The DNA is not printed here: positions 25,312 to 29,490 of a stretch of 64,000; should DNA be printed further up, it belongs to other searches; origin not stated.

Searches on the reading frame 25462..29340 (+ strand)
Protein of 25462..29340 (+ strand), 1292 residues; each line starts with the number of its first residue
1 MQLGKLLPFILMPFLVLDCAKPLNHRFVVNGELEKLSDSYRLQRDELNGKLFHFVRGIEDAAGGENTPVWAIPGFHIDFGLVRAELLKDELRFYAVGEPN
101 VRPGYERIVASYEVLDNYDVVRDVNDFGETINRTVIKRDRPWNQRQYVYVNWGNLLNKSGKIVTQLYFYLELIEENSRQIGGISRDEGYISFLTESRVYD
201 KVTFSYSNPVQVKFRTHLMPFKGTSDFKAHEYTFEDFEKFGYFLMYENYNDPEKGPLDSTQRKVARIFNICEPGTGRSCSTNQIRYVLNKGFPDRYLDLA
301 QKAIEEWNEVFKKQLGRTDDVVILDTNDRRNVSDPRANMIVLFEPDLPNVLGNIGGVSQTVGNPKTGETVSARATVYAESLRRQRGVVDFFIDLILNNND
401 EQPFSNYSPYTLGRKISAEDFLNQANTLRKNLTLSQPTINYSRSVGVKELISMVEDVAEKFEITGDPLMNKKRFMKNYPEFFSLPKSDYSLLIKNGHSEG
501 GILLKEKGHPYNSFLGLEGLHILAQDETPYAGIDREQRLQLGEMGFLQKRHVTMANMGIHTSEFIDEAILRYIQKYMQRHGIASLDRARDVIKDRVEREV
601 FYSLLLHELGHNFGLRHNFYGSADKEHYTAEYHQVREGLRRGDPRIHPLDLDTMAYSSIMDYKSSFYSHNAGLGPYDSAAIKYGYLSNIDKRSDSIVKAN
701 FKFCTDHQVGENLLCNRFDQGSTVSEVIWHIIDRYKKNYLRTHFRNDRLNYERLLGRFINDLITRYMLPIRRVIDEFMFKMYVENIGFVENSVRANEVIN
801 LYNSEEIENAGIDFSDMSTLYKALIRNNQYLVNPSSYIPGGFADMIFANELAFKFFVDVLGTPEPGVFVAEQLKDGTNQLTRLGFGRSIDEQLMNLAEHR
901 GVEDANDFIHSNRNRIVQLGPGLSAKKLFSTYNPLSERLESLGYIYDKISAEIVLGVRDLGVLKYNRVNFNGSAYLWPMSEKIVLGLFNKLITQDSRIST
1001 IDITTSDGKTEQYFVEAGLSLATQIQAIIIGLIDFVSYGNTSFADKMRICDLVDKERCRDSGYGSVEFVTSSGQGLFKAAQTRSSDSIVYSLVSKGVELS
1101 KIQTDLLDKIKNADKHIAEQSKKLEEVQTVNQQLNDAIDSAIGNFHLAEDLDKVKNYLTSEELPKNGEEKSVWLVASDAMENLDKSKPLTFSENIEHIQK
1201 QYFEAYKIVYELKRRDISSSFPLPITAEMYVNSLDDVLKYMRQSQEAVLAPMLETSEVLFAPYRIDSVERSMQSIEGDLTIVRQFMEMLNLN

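Call 44: search_protein_families(library=pfam, proteins=[window:25462-29340:+], max_evalue=0.00001)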
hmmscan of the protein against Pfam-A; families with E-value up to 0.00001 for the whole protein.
window:25462-29340:+ (1292 aa): 1 family
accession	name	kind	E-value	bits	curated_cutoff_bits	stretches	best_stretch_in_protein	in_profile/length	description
PF16313.11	DUF4953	-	3.7e-07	30.1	24.2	0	593-624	5-36/316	Met-zincin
